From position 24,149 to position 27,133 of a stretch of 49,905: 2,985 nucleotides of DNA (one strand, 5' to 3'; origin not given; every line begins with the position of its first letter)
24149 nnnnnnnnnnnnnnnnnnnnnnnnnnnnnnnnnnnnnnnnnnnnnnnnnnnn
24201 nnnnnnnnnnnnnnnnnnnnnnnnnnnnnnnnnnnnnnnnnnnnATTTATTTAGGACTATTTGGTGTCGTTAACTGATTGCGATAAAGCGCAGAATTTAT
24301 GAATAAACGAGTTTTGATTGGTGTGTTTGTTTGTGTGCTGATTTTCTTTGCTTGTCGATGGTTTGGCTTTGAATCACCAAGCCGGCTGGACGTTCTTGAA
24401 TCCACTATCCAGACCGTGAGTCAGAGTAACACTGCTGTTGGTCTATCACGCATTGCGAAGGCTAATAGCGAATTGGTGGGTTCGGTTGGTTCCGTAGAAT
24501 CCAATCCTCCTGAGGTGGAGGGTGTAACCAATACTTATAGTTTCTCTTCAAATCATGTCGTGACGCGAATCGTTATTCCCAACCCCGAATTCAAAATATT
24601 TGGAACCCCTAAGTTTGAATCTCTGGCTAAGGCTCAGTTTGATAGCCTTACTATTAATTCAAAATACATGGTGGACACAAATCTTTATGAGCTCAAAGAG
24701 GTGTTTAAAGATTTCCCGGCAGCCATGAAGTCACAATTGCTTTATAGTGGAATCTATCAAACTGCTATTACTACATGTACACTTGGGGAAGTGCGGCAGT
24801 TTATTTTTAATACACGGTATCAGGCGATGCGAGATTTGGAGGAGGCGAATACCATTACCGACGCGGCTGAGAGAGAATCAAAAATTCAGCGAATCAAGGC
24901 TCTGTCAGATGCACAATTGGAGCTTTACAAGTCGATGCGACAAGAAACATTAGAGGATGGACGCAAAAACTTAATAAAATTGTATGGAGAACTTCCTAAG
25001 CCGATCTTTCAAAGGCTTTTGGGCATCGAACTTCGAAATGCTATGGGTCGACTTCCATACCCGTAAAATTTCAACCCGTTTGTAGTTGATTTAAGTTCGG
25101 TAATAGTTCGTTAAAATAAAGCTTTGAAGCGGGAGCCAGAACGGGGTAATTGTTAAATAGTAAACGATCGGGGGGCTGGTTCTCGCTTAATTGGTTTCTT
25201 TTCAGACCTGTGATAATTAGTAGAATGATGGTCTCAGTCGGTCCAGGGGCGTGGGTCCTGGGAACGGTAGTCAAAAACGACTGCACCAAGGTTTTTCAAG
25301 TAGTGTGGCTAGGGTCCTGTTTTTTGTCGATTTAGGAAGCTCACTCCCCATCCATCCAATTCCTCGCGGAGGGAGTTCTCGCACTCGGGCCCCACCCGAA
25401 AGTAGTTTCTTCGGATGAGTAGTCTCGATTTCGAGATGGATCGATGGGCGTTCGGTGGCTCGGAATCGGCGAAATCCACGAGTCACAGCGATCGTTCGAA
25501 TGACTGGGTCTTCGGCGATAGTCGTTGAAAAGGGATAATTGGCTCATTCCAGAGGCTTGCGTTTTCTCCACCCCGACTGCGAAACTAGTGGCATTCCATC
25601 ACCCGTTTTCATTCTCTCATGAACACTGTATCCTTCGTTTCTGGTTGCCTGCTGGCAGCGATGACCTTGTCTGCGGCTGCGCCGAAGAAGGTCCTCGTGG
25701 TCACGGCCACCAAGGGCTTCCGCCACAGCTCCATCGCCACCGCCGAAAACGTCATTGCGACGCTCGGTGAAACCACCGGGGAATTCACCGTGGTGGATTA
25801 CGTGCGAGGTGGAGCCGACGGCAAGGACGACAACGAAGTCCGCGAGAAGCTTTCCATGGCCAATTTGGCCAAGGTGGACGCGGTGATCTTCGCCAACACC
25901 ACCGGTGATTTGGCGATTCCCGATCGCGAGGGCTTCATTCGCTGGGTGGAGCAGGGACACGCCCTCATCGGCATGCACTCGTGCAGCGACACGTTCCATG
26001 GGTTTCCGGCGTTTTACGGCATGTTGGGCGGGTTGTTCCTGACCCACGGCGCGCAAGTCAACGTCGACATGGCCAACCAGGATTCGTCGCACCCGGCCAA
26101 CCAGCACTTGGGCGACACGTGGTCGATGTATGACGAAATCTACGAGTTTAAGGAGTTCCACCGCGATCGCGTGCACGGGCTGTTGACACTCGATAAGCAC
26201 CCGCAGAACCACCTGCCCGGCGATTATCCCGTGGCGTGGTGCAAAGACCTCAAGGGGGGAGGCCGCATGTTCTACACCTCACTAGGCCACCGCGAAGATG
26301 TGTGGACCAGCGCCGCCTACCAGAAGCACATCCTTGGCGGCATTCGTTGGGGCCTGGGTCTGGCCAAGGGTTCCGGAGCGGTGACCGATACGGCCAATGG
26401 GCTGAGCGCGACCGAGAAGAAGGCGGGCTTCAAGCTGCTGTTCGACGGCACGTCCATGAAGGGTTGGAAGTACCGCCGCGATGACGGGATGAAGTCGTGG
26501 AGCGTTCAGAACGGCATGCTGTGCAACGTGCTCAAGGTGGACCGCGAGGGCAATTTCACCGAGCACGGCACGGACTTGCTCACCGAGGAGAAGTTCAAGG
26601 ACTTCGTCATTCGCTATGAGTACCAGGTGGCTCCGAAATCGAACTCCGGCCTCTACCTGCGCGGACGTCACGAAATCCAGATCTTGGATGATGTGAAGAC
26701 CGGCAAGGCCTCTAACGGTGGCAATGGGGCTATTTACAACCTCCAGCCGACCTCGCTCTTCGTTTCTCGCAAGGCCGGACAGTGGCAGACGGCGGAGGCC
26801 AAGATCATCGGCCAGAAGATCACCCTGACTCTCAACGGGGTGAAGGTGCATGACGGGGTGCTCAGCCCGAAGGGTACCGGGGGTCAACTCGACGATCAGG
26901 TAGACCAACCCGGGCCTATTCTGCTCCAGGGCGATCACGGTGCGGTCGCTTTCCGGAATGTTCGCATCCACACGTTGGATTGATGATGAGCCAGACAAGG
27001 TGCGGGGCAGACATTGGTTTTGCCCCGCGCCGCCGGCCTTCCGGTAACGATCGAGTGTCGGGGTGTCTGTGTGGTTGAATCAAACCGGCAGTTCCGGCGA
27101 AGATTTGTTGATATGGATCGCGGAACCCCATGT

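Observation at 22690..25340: AT-rich three-gene orphan cassette next to a decayed ISL3 element: candidate undescribed accessory system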

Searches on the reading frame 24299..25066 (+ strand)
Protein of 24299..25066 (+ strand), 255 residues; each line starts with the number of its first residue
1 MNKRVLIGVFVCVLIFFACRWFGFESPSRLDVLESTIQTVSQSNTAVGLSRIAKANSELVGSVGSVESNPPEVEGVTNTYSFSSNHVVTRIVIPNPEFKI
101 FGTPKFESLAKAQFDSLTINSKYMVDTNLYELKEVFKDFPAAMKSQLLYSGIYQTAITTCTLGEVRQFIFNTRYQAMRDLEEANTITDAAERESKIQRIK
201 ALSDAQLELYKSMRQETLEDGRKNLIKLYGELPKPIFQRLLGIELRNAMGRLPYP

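Call 3: search_protein_families(library=pfam, proteins=[window:24299-25066:+], max_evalue=1)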
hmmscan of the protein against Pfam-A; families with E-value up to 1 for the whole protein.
window:24299-25066:+ (255 aa): 1 family
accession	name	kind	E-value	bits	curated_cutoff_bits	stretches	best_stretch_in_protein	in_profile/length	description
PF03726.19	PNPase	-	0.15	13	24.6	1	176-234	10-63/81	Polyribonucleotide nucleotidyltransferase, RNA binding domain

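Call 4: search_protein_families(library=ncbifam, proteins=[window:24299-25066:+], max_evalue=1)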
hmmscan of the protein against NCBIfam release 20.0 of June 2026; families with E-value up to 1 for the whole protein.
window:24299-25066:+ (255 aa): 1 family
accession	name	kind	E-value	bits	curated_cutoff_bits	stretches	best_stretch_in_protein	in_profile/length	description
NF040701.1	RecJ_Meth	equivalog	0.014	14.2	550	1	120-227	226-331/449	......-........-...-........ exonuclease RecJ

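Call 6: search_protein_families(library=padloc, proteins=[window:24299-25066:+], max_evalue=1)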
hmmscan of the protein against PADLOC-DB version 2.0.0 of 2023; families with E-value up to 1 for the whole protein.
window:24299-25066:+ (255 aa): 0 families

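Call 7: search_protein_families(library=phrogs, proteins=[window:24299-25066:+], max_evalue=1)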
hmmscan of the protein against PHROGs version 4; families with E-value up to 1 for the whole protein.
window:24299-25066:+ (255 aa): 2 families
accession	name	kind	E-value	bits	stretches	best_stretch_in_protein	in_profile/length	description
phrog_35053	-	unknown function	0.28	12.3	0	82-138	46-102/146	-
phrog_20281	-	unknown function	0.3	12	1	176-226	49-98/153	-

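Call 12: find_homologous_proteins(query=window:24299-25066:+, max_evalue=0.01)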
Query window:24299-25066:+ (255 aa): 56 proteins with E <= 0.01 among 720 candidates.
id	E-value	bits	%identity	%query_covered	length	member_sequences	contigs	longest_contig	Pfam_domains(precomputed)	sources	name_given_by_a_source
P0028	4.5e-153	526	93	100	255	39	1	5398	-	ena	-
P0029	9.9e-152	521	93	100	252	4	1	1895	-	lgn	-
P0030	2.3e-145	500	89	100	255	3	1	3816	-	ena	-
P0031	4.7e-143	493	89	100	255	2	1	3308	-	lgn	-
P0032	7.4e-142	489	89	100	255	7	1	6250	-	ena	-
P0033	1.6e-137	475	86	100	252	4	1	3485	-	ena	-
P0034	2.8e-137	474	85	100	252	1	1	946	-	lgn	-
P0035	1.3e-135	469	85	100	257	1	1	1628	-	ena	-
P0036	4.2e-134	464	84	100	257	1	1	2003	-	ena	-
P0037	5.6e-134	463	86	100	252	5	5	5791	-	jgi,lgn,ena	jgi:hypothetical protein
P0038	6.4e-134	463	84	100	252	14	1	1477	-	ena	-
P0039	6.5e-134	463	84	100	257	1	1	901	-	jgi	-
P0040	8.8e-134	463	83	100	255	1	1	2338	-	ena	-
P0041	9.5e-134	462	85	100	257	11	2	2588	-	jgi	jgi:hypothetical protein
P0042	2.3e-133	461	83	100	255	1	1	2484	-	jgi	-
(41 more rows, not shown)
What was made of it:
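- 24299..25066 (+): g3: 255-aa paralogue of g2. 56 close homologues (call 12).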

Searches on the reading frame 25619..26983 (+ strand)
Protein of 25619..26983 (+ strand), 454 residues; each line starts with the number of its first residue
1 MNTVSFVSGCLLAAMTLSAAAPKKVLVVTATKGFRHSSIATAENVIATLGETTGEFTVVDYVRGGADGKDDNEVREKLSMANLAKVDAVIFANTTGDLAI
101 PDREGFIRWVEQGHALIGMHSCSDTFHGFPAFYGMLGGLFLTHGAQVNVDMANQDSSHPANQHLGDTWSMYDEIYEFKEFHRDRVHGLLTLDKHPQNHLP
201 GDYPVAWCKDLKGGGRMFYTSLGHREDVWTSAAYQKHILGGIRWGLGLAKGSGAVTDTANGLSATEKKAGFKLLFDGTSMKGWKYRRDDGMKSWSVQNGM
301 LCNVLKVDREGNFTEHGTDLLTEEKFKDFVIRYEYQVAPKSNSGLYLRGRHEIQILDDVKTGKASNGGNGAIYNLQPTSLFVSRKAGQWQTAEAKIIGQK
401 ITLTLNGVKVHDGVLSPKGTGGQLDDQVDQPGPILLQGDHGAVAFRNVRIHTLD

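Call 3: search_protein_families(library=pfam, proteins=[window:25619-26983:+], max_evalue=1)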
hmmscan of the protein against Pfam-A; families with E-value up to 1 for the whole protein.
window:25619-26983:+ (454 aa): 2 families
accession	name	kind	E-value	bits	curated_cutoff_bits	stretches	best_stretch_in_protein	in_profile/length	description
PF06283.17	ThuA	-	6.1e-46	157.8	33.4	1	24-244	1-208/209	Trehalose utilisation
PF06439.18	3keto-disac_hyd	-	5.1e-38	131.4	26.8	1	270-450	1-186/187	3-keto-disaccharide hydrolase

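Call 97: find_encoding_contigs(protein=window:25619-26983:+, flank=7000, max_places=8)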
Protein window:25619-26983:+ (454 aa): no gene with exactly this product is on record in the collection.
